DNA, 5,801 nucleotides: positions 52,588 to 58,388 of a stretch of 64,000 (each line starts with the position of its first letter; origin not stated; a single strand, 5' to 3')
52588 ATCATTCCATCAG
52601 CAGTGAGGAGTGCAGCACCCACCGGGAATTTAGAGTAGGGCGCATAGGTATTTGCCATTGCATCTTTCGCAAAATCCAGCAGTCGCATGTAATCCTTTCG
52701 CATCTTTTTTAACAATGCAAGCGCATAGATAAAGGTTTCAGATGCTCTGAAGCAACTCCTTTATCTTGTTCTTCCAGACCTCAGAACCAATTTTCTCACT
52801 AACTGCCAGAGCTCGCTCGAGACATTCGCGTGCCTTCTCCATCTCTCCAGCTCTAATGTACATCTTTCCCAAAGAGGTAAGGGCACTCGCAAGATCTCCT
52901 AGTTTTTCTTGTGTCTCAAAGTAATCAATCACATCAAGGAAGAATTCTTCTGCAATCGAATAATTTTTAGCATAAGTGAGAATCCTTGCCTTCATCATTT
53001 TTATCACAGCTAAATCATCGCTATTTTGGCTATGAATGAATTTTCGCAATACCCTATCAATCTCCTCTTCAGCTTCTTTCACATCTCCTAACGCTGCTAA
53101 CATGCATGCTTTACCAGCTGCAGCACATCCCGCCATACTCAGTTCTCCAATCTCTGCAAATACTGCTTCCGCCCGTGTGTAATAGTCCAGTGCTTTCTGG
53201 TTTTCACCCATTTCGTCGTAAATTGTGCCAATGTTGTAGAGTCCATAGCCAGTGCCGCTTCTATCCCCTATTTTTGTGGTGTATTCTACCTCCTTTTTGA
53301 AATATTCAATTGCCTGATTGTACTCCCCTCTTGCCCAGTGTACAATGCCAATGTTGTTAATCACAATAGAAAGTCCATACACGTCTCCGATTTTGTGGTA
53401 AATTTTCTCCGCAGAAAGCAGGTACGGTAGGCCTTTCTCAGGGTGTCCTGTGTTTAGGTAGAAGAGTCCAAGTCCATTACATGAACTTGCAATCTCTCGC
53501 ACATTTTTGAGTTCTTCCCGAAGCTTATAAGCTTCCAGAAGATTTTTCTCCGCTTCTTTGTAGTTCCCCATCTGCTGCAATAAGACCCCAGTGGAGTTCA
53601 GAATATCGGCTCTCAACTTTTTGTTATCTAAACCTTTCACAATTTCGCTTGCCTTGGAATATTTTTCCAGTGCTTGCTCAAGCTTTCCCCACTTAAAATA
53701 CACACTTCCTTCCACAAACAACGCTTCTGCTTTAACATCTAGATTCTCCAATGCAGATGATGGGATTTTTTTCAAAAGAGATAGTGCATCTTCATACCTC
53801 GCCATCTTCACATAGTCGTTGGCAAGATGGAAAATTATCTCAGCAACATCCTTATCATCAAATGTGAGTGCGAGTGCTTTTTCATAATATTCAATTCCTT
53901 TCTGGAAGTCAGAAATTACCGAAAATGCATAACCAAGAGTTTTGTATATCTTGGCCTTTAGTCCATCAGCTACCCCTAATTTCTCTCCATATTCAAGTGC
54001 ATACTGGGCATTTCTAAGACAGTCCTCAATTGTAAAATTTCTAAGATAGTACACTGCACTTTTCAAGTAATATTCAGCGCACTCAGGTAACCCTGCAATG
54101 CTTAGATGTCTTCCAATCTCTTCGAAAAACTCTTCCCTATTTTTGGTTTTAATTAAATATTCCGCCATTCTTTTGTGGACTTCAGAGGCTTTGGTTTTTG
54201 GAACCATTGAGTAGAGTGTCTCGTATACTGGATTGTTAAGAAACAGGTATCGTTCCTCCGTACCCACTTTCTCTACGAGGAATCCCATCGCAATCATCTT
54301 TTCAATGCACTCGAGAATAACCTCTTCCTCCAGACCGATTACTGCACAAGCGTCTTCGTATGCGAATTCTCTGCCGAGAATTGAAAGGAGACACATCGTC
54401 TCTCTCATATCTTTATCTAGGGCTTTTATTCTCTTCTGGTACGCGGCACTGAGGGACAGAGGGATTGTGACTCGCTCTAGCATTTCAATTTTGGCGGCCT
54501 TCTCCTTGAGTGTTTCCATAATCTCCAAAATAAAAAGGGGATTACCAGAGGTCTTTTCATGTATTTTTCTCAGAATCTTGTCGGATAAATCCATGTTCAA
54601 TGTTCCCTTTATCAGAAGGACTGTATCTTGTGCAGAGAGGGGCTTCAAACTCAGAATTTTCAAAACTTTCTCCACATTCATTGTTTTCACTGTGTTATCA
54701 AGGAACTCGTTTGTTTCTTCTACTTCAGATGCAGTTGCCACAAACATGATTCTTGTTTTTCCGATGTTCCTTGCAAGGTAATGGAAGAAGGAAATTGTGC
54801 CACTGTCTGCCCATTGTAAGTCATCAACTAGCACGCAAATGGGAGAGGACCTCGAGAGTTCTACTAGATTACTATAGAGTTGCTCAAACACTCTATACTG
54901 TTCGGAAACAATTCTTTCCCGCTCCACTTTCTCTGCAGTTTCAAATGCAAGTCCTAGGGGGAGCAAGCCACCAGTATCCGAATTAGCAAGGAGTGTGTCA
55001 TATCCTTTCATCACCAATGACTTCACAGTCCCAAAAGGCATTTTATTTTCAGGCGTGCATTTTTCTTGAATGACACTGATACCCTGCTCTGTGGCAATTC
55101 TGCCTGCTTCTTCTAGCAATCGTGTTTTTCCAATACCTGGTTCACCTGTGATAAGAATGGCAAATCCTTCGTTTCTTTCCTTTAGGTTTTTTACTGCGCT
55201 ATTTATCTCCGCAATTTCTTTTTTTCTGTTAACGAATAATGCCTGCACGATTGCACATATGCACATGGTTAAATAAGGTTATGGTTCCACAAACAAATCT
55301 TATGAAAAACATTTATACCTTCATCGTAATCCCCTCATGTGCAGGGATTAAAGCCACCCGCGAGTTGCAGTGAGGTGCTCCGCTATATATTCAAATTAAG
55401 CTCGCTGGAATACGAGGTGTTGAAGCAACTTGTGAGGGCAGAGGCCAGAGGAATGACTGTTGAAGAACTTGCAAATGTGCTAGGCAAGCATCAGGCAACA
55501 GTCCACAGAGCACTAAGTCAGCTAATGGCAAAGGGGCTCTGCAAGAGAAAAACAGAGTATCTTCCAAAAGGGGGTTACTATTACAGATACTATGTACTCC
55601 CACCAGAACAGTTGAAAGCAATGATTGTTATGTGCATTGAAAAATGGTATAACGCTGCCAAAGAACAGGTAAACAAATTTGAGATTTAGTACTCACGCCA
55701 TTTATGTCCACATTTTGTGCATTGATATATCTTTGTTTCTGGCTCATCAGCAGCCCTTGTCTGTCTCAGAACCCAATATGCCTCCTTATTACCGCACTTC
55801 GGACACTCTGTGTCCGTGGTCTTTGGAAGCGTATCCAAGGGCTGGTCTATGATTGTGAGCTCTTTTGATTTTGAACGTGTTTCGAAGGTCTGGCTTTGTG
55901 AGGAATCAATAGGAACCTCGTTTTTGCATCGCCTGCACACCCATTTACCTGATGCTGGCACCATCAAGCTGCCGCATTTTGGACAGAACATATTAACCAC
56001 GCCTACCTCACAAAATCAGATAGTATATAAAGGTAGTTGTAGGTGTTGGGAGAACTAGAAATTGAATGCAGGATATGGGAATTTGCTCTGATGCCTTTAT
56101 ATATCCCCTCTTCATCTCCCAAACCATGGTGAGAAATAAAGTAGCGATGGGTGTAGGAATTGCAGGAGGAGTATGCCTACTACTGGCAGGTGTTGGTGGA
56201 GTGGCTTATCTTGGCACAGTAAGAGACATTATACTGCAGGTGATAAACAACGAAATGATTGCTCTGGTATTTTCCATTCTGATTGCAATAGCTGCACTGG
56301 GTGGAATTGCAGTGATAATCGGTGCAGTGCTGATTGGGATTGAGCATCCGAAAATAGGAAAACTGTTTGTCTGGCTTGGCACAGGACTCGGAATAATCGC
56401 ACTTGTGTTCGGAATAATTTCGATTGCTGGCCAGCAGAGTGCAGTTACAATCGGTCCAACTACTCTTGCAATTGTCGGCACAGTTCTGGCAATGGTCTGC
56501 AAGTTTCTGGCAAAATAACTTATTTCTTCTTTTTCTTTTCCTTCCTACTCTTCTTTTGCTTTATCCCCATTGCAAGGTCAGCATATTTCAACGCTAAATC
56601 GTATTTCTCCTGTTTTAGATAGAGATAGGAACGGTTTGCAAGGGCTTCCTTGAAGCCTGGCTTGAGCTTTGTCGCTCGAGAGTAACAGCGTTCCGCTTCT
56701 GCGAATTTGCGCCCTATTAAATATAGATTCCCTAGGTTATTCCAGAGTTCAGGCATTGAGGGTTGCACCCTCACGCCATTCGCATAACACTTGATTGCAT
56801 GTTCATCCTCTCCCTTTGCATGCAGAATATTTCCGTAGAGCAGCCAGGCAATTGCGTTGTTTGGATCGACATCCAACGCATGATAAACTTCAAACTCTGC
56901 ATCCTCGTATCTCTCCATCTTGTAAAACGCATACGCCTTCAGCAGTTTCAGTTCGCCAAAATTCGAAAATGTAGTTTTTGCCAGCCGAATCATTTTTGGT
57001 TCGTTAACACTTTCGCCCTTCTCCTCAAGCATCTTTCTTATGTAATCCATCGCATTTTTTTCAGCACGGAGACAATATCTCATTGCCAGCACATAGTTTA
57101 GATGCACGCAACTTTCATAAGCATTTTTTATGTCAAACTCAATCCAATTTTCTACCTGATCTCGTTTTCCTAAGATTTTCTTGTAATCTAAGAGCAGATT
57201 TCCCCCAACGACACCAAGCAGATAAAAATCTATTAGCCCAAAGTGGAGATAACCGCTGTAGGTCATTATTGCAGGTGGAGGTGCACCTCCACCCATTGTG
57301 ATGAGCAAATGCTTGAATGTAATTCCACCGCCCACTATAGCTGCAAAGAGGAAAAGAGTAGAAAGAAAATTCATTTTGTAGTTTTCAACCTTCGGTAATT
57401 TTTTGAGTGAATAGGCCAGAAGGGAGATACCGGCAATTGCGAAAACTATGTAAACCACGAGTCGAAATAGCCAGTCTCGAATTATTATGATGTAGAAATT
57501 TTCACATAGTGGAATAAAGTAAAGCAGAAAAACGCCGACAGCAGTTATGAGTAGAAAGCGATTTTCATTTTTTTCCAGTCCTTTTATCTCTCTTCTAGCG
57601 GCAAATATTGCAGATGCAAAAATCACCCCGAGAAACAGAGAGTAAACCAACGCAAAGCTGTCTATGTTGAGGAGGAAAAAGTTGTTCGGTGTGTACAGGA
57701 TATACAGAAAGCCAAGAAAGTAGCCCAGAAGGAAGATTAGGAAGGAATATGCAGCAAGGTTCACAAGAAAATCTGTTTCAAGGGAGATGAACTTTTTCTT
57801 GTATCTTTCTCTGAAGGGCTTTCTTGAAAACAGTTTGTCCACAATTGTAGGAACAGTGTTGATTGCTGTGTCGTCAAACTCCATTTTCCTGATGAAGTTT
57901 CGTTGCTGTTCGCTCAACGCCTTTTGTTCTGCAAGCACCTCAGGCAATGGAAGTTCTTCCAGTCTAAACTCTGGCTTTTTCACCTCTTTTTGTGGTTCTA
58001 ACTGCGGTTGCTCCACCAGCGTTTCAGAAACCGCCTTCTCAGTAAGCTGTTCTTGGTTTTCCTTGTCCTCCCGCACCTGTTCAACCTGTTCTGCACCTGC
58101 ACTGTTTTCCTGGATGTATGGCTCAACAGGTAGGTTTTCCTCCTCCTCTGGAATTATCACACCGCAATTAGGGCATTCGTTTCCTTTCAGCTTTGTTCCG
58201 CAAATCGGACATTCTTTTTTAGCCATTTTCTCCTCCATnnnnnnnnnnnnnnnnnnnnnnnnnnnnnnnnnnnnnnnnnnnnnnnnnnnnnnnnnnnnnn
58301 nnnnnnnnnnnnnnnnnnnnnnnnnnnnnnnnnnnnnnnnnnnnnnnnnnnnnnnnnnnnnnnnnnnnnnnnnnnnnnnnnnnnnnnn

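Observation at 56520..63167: HTH regulator / KaiC-like ATPase / 1228-aa pseudo-KaiC transmembrane protein / Zn-ribbon-TPR membrane protein operon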

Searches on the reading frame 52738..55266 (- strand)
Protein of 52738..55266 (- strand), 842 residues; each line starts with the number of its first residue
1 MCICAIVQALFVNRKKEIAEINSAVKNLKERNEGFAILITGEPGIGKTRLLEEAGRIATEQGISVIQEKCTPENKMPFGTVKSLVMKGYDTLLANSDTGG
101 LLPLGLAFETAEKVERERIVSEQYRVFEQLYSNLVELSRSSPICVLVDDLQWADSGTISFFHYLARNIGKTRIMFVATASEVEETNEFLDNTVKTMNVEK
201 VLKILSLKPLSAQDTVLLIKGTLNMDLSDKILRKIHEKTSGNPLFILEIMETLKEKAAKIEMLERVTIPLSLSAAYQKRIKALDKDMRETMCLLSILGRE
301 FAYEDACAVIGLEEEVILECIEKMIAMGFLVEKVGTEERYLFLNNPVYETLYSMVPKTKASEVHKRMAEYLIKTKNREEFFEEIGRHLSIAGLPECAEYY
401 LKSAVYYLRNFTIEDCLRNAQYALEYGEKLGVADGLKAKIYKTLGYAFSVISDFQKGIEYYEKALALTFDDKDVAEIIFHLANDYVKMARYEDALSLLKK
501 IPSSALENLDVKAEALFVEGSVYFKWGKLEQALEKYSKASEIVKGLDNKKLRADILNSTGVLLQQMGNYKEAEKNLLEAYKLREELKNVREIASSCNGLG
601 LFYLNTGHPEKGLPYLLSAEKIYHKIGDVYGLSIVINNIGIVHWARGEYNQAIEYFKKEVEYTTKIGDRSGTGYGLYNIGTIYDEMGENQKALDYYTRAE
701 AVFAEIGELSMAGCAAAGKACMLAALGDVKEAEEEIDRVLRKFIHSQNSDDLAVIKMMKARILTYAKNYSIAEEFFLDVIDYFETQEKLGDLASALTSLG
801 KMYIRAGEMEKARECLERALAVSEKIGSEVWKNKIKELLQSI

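Call 15: search_protein_families(library=pfam, proteins=[window:52738-55266:-], max_evalue=0.001)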
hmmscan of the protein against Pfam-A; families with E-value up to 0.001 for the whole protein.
window:52738-55266:- (842 aa): 25 families
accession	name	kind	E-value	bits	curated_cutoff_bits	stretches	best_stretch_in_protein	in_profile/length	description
PF13424.12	TPR_12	-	1.6e-41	140.8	30.1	5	636-703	6-75/77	Tetratricopeptide repeat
PF00515.34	TPR_1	-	1.4e-29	101.1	27.8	2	675-699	3-27/34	Tetratricopeptide repeat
PF07719.23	TPR_2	-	5e-28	95.3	27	1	794-823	2-31/34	Tetratricopeptide repeat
PF13374.12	TPR_10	-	9.5e-21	73.6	27.5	1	792-825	1-34/42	Tetratricopeptide repeat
PF13181.12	TPR_8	-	2e-20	71.6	25.7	0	793-824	1-32/34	Tetratricopeptide repeat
PF13176.12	TPR_7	-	3.6e-18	64.5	27.9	0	795-824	1-30/36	Tetratricopeptide repeat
PF13191.12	AAA_16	-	9.2e-18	65.7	32.6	1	11-174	2-165/167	AAA ATPase domain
PF13432.12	TPR_16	-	3.3e-14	53.4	32.7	0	677-742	1-60/65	Tetratricopeptide repeat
PF13428.12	TPR_14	-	1.8e-12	47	23.5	0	795-824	3-32/44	Tetratricopeptide repeat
PF17874.7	TPR_MalT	-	1.3e-11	44.8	45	1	453-594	16-163/336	MalT-like TPR region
PF14559.12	TPR_19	-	1.4e-09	38.6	25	0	453-507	6-57/68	Tetratricopeptide repeat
PF01637.24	ATPase_2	-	9.9e-07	29.2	33.2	1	11-243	1-219/225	ATPase domain predominantly from Archaea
PF14938.12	SNAP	-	1.1e-06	28.7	25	0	648-746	89-188/282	Soluble NSF attachment protein, SNAP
PF12895.13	ANAPC3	-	3.3e-06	27.7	27.2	0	458-533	9-76/82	Anaphase-promoting complex, cyclosome, subunit 3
PF13174.12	TPR_6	-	3.7e-06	27.7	26.3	0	676-698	3-25/33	Tetratricopeptide repeat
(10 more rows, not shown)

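Call 79: search_protein_families(library=padloc, proteins=[window:52738-55266:-], max_evalue=0.001)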
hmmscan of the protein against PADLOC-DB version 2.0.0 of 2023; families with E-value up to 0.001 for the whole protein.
window:52738-55266:- (842 aa): 3 families
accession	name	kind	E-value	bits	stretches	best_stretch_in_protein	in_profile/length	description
PDLC01169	TPR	-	8.2e-16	56.1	1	634-735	110-210/252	TPR repeats containing protein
PDLC01171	TPR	-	2.4e-09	34.7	0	523-623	189-283/504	TPR repeats containing protein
PDLC01092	C3a198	-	2.1e-05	21.7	0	431-589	228-381/523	TPR protein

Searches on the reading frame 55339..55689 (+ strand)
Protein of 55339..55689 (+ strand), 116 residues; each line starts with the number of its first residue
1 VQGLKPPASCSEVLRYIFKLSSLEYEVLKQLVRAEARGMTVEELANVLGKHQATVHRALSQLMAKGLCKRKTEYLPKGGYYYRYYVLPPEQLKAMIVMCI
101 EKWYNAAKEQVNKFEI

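Call 3: search_protein_families(library=pfam, proteins=[window:55339-55689:+], max_evalue=0.1)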
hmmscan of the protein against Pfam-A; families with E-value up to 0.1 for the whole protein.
window:55339-55689:+ (116 aa): 39 families (the best 25 are shown)
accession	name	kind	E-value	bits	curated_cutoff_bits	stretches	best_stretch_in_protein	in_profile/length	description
PF01978.25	TrmB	-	5.8e-09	36.1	25.6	1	15-90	2-68/68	Sugar-specific transcriptional regulator TrmB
PF09339.16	HTH_IclR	-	2e-06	27.9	22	1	31-67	11-47/52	IclR helix-turn-helix domain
PF12840.13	HTH_20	-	5.4e-06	26.7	27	1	25-62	7-42/51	Helix-turn-helix domain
PF12802.13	MarR_2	-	7.4e-06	26.5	27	1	20-70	3-52/61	MarR family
PF21984.2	DnaD_N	-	8.5e-06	26.3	27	1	19-104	13-98/101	DnaD N-terminal domain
PF01047.28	MarR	-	1.4e-05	25.3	24.6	1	20-71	1-50/59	MarR family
PF13545.12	HTH_Crp_2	-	3.9e-05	24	27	1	38-71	22-56/70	Crp-like helix-turn-helix domain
PF03444.21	HrcA_DNA-bdg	-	4e-05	23.6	21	1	19-81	1-64/79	Winged helix-turn-helix transcription repressor, HrcA DNA-binding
PF25212.1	HVO_A0114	-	0.0002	21.5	27.6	1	20-72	20-70/84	HVO_A0114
PF13384.12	HTH_23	-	0.00038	20.6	24.6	1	31-68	10-47/50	Homeodomain-like domain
PF04182.18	B-block_TFIIIC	-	0.00054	20.4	22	1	23-72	3-52/73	B-block binding subunit of TFIIIC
PF25213.1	HVO_A0261_N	-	0.00069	19.9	35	1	34-72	20-58/86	HVO_A0261 N-terminal domain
PF25318.1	WH_GDS1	-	0.001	19.5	27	1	26-56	13-43/95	GDS1 winged helix domain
PF03965.22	Penicillinase_R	-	0.0012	19.6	22.6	1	20-83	1-63/115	Penicillinase repressor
PF13412.12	HTH_24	-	0.0012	18.8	21.9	1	26-67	7-46/48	Winged helix-turn-helix DNA-binding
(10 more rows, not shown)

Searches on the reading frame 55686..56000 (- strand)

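Call 3: search_protein_families(library=pfam, proteins=[window:55686-56000:-], max_evalue=0.1)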
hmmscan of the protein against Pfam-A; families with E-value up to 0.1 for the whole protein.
window:55686-56000:- (104 aa): 34 families (the best 25 are shown)
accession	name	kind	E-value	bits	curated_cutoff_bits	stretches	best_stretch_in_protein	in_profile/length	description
PF01096.23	Zn_ribbon_TFIIS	-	6.5e-21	74.3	21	1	65-102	2-39/39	Transcription factor S-II (TFIIS)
PF02150.21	Zn_ribbon_RPB9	-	2.1e-11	44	25.2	1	5-33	3-35/36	RNA polymerases M/15 Kd subunit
PF12760.12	Zn_ribbon_IS1595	-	1.8e-06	28.3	25.4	1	65-99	20-45/46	Transposase zinc-ribbon domain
PF07282.18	Cas12f1-like_TNB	-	2.4e-06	28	26.3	1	59-101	24-50/60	Cas12f1-like, TNB domain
PF08274.17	Zn_Ribbon_YjdM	-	7.2e-05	23.2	30.8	1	65-101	4-29/30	PhnA Zinc-Ribbon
PF08271.17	Zn_Ribbon_TF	-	0.00036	20.5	29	0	65-101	2-29/43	TFIIB zinc-binding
PF13240.11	Zn_Ribbon_1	-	0.00039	20.6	25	0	4-11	14-21/23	zinc-ribbon domain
PF18439.7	zf_UBZ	-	0.0014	18.7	25.6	0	19-33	2-16/32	Ubiquitin-Binding Zinc Finger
PF24042.1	DUF7351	-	0.0018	18.5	31.2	1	6-102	4-105/177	Domain of unknown function (DUF7351)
PF12172.15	zf-ChsH2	-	0.0026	18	23.2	0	83-99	3-19/37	ChsH2, rubredoxin-like zinc ribbon domain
PF09297.16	Zn_ribbon_NUD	-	0.0051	16.9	24.8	1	5-27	5-29/32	NADH pyrophosphatase zinc ribbon domain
PF07754.17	HVO_2753_ZBP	-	0.0068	16.6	33.2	1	58-98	11-46/46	Small zinc finger protein HVO_2753-like, Zn-binding pocket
PF01396.24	Zn_ribbon_Top1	-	0.007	16.6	32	0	6-19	4-17/39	Topoisomerase DNA binding C4 zinc finger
PF09723.15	Zn_ribbon_8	-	0.0083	16.6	34.4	0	61-73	24-36/41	Zinc ribbon domain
PF19769.4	CPxCG_zf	-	0.011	16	27.2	1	66-100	1-32/183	CPxCG-related zinc finger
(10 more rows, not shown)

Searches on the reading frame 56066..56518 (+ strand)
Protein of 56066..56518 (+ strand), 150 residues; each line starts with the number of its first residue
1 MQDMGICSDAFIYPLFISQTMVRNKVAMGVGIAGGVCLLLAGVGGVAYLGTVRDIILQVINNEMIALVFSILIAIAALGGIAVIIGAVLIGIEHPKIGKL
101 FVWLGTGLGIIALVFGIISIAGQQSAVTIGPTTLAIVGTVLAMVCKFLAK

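Call 3: search_protein_families(library=pfam, proteins=[window:56066-56518:+], max_evalue=0.1)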
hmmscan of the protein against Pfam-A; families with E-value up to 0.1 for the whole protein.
window:56066-56518:+ (150 aa): 0 families

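Call 4: search_protein_families(library=ncbifam, proteins=[window:56066-56518:+], max_evalue=0.1)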
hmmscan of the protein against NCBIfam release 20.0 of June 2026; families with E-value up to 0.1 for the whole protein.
window:56066-56518:+ (150 aa): 0 families

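Call 79: search_protein_families(library=padloc, proteins=[window:56066-56518:+], max_evalue=0.001)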
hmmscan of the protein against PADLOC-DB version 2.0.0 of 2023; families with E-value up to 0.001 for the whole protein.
window:56066-56518:+ (150 aa): 0 families

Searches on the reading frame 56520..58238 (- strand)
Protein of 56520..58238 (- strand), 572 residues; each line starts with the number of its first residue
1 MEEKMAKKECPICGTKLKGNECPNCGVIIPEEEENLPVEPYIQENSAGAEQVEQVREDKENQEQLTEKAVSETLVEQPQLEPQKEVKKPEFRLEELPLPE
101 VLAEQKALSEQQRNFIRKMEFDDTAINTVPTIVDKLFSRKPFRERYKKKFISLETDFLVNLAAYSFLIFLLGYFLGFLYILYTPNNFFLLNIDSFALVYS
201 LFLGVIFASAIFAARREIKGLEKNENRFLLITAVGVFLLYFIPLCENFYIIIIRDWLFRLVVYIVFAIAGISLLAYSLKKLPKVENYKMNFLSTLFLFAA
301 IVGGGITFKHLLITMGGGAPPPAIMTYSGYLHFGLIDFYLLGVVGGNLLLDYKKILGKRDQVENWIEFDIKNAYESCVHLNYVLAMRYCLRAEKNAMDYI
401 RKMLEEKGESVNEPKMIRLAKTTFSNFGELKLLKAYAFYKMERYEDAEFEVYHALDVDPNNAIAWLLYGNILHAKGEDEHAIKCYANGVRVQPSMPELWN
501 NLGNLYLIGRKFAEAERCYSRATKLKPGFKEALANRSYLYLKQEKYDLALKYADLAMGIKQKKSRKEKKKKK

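Call 3: search_protein_families(library=pfam, proteins=[window:56520-58238:-], max_evalue=0.1)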
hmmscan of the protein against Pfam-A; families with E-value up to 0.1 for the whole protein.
window:56520-58238:- (572 aa): 15 families
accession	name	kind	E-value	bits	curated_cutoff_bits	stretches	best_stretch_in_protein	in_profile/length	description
PF00515.34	TPR_1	-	2.5e-14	52.8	27.8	1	497-529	2-34/34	Tetratricopeptide repeat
PF07719.23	TPR_2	-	1.7e-13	50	27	1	496-528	1-33/34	Tetratricopeptide repeat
PF13432.12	TPR_16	-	2.7e-12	47.3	32.7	2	502-556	3-57/65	Tetratricopeptide repeat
PF13414.12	TPR_11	-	6.9e-12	45.3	26.8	1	469-507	1-39/42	TPR repeat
PF13181.12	TPR_8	-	2.2e-11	43.4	25.7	1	497-527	2-32/34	Tetratricopeptide repeat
PF13431.12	TPR_17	-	9.8e-11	41.5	24.4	2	453-477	4-28/34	Tetratricopeptide repeat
PF13428.12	TPR_14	-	1.2e-08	35.2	23.5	3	464-505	3-44/44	Tetratricopeptide repeat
PF14559.12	TPR_19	-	4.1e-07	30.7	25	1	440-499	3-62/68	Tetratricopeptide repeat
PF23914.1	TPR_CcmH_CycH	-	9.2e-06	26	42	1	454-495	42-83/158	Cytochrome c-type biogenesis protein H TPR domain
PF13176.12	TPR_7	-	7.4e-05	23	27.9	0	464-492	1-31/36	Tetratricopeptide repeat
PF13424.12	TPR_12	-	0.00039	21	30.1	0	497-523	4-30/77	Tetratricopeptide repeat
PF12773.13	DZR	-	0.00066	20.2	27.3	1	7-33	12-38/45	Double zinc ribbon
PF13371.12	TPR_9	-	0.0039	17.6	35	0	471-527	4-60/73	Tetratricopeptide repeat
PF01757.29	Acyl_transf_3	-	0.034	13.6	31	1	136-347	62-261/326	Acyltransferase domain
PF24885.1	TPR_NPHP3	-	0.039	13.8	100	0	501-568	146-221/239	Nephrocystin-3 TPR domain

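Call 4: search_protein_families(library=ncbifam, proteins=[window:56520-58238:-], max_evalue=0.1)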
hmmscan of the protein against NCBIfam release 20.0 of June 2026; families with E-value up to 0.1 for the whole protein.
window:56520-58238:- (572 aa): 15 families
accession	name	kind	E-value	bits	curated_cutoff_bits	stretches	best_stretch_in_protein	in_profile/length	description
NF033762.1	social_mot_Tgl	equivalog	1.3e-12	47.6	225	2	479-554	48-124/252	social motility TPR repeat lipoprotein Tgl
TIGR02917.1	PEP_TPR_lipo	equivalog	2.2e-11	42.4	312.2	2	492-562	461-531/899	XrtA/PEP-CTERM system TPR-repeat protein PrsT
TIGR02521.1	type_IV_pilW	equivalog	3.5e-10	39.8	154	1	427-566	30-171/234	type IV pilus biogenesis/stability protein PilW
NF033920.0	C39_PA2778_fam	equivalog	6.9e-09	35.5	150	1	432-527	159-255/255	PA2778 family cysteine peptidase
NF040959.1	MamA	equivalog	8.6e-08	31.9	200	1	432-526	109-203/204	magnetosome protein MamA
TIGR02552.1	LcrH_SycD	equivalog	2.6e-07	30.4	104.8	1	435-498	25-88/136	SycD/LcrH family type III secretion system chaperone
NF052415.1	T3SS_chap_SctY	equivalog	1e-06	29.2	70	1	500-562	10-72/106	type III secretion apparatus assembly chaperone SctY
NF008757.0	PRK11788.1-5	equivalog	0.00011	21.6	363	1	440-552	192-304/388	lipopolysaccharide assembly protein LapB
NF040561.1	PrimPol_Msp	equivalog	0.00043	19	200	1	466-555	29-100/515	CRISPR-associated primase-polymerase type A1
NF008391.2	PRK11189.1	equivalog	0.001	18.6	250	1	480-551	83-154/297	lipoprotein NlpI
TIGR04510.1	mod_pep_cyc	subfamily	0.0015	17.1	400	1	398-559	368-530/814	putative peptide modification system cyclase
TIGR00540.1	TPR_hemY_coli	hypoth_equivalog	0.0027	16.5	142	1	429-550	262-379/385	heme biosynthesis-associated TPR protein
NF007692.0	PRK10370.1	equivalog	0.017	14.7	306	1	478-528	63-113/206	heme lyase NrfEFG subunit NrfG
NF008755.0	PRK11788.1-3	equivalog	0.042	13.2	430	0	441-493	193-245/388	lipopolysaccharide assembly protein LapB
NF002725.1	PRK02603.1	equivalog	0.046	13.7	143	0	469-512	79-122/173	photosystem I assembly protein Ycf3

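Call 79: search_protein_families(library=padloc, proteins=[window:56520-58238:-], max_evalue=0.001)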
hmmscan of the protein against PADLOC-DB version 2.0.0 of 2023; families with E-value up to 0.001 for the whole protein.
window:56520-58238:- (572 aa): 1 family
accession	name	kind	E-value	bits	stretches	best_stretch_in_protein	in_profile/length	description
PDLC04481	PDC-M16B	-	0.0001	19.2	1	447-557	165-277/471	-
